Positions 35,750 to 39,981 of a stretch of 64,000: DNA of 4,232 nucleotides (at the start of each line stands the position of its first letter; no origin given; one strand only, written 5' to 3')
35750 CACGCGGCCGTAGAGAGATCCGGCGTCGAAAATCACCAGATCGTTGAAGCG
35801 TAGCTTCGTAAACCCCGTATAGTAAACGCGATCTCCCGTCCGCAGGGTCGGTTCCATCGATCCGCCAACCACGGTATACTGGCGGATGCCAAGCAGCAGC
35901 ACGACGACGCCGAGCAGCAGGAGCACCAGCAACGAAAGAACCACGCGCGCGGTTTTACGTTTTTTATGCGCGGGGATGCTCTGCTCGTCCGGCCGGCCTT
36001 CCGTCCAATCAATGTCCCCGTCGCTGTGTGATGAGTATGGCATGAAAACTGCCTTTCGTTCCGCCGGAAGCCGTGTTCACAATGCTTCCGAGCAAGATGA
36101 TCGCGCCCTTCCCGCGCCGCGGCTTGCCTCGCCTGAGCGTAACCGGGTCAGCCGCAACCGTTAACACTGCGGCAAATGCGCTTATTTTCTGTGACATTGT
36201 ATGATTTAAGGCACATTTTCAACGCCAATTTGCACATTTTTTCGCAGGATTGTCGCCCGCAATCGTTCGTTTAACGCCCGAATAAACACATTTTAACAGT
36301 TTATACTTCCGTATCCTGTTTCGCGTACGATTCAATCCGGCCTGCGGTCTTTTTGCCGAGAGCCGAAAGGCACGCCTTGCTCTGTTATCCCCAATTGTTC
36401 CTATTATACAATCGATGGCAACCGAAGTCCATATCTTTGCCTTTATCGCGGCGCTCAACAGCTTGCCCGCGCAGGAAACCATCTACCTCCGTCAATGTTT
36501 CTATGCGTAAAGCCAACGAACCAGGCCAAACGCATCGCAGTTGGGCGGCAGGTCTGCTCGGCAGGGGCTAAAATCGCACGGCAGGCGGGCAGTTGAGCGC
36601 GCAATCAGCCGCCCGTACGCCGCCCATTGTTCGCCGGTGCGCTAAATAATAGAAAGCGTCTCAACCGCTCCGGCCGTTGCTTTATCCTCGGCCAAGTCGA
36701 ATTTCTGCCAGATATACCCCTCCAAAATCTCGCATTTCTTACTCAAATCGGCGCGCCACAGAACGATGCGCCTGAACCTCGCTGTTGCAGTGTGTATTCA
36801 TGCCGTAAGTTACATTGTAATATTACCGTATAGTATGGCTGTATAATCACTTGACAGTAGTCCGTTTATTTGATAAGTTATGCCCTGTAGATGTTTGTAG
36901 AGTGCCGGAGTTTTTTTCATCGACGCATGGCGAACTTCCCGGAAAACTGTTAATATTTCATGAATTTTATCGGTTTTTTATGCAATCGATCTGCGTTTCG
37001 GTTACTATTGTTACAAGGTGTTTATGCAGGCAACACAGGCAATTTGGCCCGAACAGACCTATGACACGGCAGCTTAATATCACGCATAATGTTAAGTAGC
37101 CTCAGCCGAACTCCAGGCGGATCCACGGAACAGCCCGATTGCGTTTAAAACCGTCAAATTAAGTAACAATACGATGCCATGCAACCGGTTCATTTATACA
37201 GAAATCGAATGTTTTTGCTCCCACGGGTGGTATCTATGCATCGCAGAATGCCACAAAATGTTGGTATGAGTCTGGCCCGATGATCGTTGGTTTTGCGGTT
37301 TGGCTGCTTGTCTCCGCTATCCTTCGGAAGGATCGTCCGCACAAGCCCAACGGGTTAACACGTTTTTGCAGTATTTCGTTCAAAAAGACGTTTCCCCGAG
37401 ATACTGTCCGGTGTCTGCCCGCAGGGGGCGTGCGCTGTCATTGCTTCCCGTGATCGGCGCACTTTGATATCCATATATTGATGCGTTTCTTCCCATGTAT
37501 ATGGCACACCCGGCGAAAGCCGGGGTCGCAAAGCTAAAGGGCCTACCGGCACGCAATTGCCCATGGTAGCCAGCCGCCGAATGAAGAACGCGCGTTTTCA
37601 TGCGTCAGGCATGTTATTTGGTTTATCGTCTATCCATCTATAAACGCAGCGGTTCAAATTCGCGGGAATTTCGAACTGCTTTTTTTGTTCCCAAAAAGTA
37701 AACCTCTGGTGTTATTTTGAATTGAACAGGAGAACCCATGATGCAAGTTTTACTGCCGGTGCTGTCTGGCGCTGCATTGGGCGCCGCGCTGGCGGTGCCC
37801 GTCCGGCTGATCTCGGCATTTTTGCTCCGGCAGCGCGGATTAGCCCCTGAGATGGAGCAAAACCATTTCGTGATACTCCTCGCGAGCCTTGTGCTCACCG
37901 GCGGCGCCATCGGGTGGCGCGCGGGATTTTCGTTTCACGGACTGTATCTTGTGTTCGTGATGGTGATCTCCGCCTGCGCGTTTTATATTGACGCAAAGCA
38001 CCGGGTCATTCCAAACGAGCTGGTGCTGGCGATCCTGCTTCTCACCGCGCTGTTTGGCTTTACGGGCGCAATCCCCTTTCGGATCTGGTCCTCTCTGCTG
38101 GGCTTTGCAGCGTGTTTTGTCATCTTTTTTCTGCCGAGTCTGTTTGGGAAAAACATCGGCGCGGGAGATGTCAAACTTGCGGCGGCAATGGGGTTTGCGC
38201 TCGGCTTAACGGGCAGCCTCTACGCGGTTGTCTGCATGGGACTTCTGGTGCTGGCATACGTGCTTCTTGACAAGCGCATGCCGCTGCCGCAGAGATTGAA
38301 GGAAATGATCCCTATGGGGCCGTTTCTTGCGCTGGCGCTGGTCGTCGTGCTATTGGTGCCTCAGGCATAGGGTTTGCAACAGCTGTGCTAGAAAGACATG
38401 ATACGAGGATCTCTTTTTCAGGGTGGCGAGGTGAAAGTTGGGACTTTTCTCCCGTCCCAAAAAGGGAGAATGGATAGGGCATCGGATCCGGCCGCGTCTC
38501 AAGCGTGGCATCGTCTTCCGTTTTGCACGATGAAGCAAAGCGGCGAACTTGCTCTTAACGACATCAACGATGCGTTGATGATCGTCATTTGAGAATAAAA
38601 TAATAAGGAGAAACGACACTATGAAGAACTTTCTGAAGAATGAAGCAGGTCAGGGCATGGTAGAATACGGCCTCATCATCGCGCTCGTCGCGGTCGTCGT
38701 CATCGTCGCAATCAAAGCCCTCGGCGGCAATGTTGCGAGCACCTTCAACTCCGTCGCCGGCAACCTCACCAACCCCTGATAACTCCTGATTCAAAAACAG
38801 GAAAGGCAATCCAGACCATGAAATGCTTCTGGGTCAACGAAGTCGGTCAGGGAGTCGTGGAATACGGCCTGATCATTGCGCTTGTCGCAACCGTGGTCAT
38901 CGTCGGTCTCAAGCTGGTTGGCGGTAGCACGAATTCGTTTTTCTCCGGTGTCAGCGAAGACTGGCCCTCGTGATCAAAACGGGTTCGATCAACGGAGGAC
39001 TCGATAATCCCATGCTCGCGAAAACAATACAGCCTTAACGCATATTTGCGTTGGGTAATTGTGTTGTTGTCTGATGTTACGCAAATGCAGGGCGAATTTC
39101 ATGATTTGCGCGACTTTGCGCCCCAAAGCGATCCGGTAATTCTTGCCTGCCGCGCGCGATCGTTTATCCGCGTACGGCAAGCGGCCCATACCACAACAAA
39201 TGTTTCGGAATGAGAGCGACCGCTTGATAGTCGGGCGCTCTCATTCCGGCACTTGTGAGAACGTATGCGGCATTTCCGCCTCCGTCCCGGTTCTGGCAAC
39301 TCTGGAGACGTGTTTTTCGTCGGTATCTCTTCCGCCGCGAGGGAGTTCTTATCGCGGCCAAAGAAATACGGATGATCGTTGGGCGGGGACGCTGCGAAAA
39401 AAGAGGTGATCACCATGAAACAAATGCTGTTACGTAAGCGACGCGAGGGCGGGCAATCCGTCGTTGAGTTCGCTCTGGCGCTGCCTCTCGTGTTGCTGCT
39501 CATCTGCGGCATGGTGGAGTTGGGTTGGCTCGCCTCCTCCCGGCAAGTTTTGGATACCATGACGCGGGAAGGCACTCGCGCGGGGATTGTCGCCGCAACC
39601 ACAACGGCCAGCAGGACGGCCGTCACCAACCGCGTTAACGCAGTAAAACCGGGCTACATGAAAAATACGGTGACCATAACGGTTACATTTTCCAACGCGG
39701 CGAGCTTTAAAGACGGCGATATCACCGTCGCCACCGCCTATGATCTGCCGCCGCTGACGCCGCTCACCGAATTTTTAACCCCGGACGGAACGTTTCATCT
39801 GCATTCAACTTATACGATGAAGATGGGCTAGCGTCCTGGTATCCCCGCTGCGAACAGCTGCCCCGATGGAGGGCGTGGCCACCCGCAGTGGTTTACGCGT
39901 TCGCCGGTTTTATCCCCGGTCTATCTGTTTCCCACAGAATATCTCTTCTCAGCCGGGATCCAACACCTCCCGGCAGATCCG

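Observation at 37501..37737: Class I c-di-GMP riboswitch plus intrinsic terminator in front of the entire Tad/Flp pilus operon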

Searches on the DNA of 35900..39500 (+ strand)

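Call 15: search_rna_families(source=window, start=35900, end=39500, threshold=evalue, max_evalue=1)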
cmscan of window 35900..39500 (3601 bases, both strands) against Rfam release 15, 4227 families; matches with E-value up to 1: 1.
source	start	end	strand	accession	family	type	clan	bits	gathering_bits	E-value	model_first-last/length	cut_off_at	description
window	37493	37581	+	RF01051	c-di-GMP-I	Cis-reg; riboswitch;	CL00126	70.4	35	5e-13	1-87/87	no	c-di-GMP-I riboswitch aptamer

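Call 49: build_rna_model(alignment_id=A2)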
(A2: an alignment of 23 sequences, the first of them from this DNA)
Model R1 built from alignment A2 (23 sequences, 113 columns); structure: RNAalifold consensus.
model positions 103; base pairs 16; branch points 1; effective number of sequences 2.45; information 0.59 bits per position. Calibrated on 0.2 Mb of random sequence (short: E-values are rough).
structure used (alignment columns):
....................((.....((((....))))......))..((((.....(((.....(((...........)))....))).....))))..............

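Call 50: search_with_rna_model(model_id=R1, sources=[L001, L002, L003, L004, L005, L006, L007, L008, L009, L010, L011, L012, L013, L014, L015, L016, L017, L018, L019, L020, L021, L022, L023, L024, L025, L026, L027, L028, L029, L030, L031, L032, L033, L034, L035, L036, L037, L038, L039, L040, L041, L042, L043, L044, L045, L046, L047, L048, L049, L050, L051, L052, L053, L054, L055, L056, L057, L058, L059, L060, L061, L062, L063, L064, L065, L066, L067, L068, L069, L070, L071, L072, L073, L074, L075, L076, L077, L078, L079, L080, window], max_evalue=0.1)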
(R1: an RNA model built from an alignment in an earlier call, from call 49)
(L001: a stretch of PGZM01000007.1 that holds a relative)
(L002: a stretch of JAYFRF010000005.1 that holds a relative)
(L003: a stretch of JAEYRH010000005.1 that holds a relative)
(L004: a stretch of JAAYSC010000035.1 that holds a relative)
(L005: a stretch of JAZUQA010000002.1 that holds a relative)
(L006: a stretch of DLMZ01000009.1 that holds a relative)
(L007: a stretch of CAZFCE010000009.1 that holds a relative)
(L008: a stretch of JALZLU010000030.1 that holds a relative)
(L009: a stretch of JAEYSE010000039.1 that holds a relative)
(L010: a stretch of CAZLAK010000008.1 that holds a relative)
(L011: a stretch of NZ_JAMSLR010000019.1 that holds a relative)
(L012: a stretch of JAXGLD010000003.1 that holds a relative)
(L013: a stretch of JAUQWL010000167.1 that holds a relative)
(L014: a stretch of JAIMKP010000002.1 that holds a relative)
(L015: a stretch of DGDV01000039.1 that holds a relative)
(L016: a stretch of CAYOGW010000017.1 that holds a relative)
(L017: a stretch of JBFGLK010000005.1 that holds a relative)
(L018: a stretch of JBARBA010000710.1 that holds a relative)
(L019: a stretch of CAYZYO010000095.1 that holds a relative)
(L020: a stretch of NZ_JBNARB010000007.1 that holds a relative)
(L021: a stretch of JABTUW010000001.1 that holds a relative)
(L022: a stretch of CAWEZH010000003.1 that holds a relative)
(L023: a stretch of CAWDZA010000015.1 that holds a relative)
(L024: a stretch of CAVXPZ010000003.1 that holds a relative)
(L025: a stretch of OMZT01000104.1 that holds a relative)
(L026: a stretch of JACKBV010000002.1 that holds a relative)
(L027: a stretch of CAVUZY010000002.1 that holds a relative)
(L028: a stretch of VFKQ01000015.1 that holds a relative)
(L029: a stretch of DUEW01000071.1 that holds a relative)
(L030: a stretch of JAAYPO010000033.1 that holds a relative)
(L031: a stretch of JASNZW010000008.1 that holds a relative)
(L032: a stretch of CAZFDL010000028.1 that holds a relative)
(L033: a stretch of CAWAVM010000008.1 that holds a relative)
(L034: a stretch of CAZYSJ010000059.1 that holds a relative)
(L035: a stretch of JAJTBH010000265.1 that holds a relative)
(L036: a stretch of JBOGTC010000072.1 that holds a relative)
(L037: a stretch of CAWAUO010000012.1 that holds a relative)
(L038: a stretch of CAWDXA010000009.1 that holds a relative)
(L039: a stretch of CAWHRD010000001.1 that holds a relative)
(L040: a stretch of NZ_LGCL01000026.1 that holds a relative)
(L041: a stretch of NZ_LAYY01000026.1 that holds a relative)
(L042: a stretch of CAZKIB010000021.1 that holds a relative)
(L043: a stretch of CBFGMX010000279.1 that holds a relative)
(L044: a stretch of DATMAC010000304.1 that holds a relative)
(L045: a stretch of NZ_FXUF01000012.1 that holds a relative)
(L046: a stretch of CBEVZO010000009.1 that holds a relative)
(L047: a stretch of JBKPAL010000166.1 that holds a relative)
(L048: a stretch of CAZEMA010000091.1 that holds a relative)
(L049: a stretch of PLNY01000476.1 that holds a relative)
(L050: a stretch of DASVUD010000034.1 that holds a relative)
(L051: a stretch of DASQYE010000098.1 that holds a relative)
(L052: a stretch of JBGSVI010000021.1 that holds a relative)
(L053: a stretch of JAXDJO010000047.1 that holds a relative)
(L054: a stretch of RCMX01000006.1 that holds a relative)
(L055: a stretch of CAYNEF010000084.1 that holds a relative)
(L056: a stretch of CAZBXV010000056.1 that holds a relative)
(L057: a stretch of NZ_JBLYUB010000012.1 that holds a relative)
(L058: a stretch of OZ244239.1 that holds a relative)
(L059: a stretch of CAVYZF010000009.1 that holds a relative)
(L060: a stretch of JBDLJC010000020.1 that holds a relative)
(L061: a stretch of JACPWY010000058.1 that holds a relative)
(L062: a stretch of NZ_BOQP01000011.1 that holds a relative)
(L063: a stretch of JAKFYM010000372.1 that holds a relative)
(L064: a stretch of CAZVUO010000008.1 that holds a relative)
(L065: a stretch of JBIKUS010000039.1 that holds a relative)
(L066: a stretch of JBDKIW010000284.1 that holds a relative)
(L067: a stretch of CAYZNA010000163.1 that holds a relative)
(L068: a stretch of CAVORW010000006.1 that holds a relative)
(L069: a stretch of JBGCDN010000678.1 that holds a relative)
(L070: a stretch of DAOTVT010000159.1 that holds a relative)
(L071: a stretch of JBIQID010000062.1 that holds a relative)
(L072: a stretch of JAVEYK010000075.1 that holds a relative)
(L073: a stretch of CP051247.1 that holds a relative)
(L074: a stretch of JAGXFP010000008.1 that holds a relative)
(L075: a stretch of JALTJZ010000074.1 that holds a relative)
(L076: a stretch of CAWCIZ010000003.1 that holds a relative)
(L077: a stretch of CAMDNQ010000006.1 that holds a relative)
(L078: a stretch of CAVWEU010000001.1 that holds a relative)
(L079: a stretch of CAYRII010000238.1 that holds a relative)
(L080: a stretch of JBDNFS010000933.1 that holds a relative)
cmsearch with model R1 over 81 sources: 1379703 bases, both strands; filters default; matches with E-value up to 0.1: 10.
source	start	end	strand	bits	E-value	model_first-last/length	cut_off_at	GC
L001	4483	4585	+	105.9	1.5e-30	1-103/103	no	0.54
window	37486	37589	+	103.7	7.8e-30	1-103/103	no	0.58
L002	5511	5612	+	99.5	1.7e-28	1-103/103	no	0.47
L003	4445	4544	+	92.7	2.7e-26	1-103/103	no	0.54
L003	4246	4345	+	88.4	7.1e-25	1-103/103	no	0.54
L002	5273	5381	+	84.3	1.5e-23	1-103/103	no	0.51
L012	4827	4927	+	80.1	3.4e-22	1-103/103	no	0.45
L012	4716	4816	+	74.7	1.9e-20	1-103/103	no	0.53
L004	178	281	+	70.9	3.1e-19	1-103/103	no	0.51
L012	5367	5467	+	65.9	1.3e-17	1-103/103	no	0.51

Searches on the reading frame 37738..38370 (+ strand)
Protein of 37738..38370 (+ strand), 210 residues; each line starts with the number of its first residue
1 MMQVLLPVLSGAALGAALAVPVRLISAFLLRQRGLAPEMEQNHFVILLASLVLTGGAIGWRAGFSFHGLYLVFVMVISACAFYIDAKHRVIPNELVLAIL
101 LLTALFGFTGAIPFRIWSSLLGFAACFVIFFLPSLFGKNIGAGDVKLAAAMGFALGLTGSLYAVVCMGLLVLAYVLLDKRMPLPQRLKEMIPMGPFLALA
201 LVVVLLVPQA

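Call 6: search_protein_families(library=pfam, proteins=[window:37738-38370:+], max_evalue=0.01)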
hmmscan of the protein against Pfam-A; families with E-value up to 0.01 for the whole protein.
window:37738-38370:+ (210 aa): 1 family
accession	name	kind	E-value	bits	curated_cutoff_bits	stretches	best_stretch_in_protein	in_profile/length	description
PF01478.23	Peptidase_A24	-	5.9e-15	56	26.5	1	73-176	2-104/104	Type IV leader peptidase family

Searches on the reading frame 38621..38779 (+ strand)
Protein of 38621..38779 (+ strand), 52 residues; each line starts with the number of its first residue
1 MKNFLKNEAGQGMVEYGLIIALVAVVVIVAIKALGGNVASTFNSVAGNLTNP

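Call 6: search_protein_families(library=pfam, proteins=[window:38621-38779:+], max_evalue=0.01)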
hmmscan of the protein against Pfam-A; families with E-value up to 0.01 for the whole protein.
window:38621-38779:+ (52 aa): 2 families
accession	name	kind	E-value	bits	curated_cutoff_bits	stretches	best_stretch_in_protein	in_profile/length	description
PF04964.19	Flp_Fap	-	3.5e-11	43.2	32.2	1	4-48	1-45/46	Flp/Fap pilin component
PF16982.10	Flp1_like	-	0.00075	19.3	33.5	1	3-45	1-43/49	Putative Flagellin, Flp1-like, domain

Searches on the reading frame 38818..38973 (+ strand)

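Call 6: search_protein_families(library=pfam, proteins=[window:38818-38973:+], max_evalue=0.01)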
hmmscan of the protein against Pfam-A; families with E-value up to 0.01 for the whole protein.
window:38818-38973:+ (51 aa): 1 family
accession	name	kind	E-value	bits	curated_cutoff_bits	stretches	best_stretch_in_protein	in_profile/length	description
PF04964.19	Flp_Fap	-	6.7e-08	32.7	32.2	1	4-47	1-44/46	Flp/Fap pilin component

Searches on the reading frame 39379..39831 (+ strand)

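Call 6: search_protein_families(library=pfam, proteins=[window:39379-39831:+], max_evalue=0.01)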
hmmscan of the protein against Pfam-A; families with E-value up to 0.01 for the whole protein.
window:39379-39831:+ (150 aa): 1 family
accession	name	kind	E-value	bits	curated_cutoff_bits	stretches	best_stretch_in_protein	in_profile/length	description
PF07811.17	TadE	-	4.2e-14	52.8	22.9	1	25-67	1-43/43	TadE-like protein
